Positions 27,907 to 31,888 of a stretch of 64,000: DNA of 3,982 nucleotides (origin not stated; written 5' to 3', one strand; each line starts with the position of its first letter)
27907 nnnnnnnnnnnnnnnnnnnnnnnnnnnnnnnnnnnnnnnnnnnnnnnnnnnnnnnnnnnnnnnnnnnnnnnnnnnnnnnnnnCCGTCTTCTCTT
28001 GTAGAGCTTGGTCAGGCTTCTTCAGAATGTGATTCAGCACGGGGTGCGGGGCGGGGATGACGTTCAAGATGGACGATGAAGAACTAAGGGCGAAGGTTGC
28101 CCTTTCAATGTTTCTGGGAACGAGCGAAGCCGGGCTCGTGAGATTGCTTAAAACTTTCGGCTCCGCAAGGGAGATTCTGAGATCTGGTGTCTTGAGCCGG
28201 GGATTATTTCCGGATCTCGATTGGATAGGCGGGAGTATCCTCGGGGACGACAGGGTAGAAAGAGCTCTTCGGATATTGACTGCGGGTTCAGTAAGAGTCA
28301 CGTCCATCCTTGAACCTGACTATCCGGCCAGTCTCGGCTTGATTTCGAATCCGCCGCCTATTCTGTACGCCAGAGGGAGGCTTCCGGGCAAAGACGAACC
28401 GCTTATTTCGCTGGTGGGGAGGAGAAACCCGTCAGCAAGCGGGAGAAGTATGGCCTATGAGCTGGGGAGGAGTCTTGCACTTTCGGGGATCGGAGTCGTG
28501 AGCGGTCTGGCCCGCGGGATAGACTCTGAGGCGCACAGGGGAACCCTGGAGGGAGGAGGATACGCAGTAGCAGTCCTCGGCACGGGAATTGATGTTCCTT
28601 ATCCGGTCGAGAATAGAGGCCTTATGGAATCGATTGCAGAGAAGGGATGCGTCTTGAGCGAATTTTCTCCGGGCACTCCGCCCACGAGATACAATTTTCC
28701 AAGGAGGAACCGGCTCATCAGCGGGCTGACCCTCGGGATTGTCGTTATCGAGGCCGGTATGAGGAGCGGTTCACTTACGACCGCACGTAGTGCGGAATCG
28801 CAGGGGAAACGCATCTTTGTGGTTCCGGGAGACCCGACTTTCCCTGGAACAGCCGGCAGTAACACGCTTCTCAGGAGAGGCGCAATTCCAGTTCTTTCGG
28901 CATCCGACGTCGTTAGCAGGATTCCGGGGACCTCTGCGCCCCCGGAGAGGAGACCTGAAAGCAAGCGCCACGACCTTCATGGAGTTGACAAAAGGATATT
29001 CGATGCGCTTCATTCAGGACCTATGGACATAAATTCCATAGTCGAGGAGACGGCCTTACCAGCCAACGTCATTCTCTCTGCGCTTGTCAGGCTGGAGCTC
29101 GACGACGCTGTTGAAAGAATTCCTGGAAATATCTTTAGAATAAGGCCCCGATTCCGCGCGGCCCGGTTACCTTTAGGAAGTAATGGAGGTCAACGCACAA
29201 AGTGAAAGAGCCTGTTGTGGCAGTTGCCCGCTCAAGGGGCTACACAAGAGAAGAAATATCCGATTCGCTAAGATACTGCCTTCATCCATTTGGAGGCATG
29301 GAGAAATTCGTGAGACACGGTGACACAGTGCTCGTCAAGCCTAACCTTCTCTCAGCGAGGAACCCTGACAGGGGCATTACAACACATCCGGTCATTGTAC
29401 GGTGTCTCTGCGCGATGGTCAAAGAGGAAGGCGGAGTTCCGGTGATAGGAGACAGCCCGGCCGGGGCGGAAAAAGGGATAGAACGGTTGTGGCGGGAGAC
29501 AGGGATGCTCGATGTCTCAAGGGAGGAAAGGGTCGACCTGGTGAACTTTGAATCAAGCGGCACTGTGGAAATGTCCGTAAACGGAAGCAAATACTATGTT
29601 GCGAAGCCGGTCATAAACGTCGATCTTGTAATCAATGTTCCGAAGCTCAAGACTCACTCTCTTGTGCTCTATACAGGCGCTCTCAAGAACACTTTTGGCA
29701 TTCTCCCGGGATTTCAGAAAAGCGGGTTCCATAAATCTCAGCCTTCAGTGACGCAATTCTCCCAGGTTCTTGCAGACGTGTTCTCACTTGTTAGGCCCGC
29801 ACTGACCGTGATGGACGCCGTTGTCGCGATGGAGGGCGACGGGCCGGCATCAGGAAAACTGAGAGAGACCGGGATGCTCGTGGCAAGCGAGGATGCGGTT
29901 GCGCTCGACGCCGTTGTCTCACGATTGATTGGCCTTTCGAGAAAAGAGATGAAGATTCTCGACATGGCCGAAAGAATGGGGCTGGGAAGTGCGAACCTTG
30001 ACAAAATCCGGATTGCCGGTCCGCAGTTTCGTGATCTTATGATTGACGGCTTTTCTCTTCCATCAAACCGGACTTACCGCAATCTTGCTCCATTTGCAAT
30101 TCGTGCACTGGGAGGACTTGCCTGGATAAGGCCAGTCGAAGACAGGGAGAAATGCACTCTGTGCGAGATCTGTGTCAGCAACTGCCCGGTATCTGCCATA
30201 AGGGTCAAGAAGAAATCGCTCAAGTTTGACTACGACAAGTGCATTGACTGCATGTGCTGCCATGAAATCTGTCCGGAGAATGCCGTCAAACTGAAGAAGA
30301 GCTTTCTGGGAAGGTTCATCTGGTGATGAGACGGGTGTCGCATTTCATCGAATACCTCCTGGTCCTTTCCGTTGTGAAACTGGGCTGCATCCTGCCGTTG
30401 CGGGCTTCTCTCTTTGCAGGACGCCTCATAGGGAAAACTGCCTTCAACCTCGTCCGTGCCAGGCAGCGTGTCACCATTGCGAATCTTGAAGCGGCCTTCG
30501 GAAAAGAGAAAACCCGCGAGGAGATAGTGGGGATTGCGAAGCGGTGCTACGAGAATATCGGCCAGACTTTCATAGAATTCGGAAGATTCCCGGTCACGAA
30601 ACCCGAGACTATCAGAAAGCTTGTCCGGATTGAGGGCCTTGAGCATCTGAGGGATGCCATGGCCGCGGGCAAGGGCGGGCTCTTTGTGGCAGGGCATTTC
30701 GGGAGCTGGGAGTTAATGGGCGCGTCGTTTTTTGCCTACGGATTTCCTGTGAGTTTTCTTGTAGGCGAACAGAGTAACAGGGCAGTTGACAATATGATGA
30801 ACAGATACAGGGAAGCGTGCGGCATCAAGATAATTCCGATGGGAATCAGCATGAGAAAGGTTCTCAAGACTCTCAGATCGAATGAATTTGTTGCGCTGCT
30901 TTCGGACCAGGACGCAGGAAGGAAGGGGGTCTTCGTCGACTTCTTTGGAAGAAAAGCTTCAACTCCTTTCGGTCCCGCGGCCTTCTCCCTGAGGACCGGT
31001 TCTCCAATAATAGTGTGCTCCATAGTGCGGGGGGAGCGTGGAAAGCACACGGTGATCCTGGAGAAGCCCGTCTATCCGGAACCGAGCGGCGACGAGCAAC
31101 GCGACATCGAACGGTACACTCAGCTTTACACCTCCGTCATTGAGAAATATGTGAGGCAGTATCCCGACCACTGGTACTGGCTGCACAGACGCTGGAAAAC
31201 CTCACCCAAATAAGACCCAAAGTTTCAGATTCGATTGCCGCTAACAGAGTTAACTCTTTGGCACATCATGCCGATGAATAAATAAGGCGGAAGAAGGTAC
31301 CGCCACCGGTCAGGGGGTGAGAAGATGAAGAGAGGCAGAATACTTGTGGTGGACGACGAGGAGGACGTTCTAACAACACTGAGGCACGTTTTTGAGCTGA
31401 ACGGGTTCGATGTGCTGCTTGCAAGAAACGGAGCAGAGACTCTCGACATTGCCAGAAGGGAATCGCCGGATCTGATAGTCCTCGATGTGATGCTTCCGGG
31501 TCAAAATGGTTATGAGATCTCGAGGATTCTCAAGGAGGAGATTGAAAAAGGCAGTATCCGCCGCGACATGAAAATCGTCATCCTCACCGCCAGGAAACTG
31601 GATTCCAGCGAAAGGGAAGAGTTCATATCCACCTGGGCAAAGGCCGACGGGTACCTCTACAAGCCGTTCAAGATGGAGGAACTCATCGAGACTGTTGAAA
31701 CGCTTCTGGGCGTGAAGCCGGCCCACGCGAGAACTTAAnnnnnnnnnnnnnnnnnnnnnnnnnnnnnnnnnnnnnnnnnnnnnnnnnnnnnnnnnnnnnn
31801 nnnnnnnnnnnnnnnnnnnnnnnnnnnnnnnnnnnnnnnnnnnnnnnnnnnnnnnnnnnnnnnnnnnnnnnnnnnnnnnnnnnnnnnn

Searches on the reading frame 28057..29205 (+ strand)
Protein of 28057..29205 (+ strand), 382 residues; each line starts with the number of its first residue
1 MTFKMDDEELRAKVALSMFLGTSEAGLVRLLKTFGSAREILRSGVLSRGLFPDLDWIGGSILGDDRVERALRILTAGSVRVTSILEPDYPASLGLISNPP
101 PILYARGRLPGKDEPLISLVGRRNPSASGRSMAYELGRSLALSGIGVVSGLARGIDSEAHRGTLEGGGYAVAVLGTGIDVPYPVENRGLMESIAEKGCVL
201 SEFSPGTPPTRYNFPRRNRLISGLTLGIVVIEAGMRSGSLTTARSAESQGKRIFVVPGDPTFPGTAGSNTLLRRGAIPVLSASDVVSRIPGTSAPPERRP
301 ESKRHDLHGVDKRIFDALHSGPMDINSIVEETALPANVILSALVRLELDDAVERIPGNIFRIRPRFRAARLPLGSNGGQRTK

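Call 24: search_protein_families(library=pfam, proteins=[window:28057-29205:+], max_evalue=1e-8)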
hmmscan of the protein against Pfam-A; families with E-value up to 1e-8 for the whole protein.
window:28057-29205:+ (382 aa): 2 families
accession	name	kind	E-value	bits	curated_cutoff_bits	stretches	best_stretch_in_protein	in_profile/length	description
PF02481.21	DNA_processg_A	-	6.6e-67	225.2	29.6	1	78-279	6-210/212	DNA recombination-mediator protein A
PF17782.7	DprA_WH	-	2.7e-11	43.8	22.9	1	305-358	8-61/61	DprA winged helix domain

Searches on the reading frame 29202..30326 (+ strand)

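Call 24: search_protein_families(library=pfam, proteins=[window:29202-30326:+], max_evalue=1e-8)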
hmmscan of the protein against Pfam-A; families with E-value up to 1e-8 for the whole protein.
window:29202-30326:+ (374 aa): 3 families
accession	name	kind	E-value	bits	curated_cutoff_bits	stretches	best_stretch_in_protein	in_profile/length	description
PF04015.17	DUF362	-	2.1e-54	185.1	24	1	43-240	1-199/200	Domain of unknown function (DUF362)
PF00037.32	Fer4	-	1.7e-11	43.8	21.1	0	312-334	2-24/24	4Fe-4S binding domain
PF12837.12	Fer4_6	-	4.8e-09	36.2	25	0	311-333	2-24/24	4Fe-4S binding domain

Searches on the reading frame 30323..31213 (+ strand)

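Call 24: search_protein_families(library=pfam, proteins=[window:30323-31213:+], max_evalue=1e-8)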
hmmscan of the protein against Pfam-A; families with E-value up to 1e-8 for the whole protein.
window:30323-31213:+ (296 aa): 1 family
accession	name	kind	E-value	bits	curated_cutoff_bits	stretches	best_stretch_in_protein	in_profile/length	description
PF03279.18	Lip_A_acyltrans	-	1.3e-58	198.9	22.3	1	7-293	10-295/295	Bacterial lipid A biosynthesis acyltransferase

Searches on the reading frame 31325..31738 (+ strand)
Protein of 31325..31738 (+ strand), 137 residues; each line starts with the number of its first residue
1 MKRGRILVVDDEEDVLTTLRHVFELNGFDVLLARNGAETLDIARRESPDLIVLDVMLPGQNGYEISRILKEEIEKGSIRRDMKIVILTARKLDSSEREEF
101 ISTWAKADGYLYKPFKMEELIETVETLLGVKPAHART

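Call 24: search_protein_families(library=pfam, proteins=[window:31325-31738:+], max_evalue=1e-8)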
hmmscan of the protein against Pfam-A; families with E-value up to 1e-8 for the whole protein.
window:31325-31738:+ (137 aa): 1 family
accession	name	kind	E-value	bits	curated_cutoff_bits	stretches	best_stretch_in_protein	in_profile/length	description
PF00072.30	Response_reg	-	4.7e-23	81.9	30.2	1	6-124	1-110/111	Response regulator receiver domain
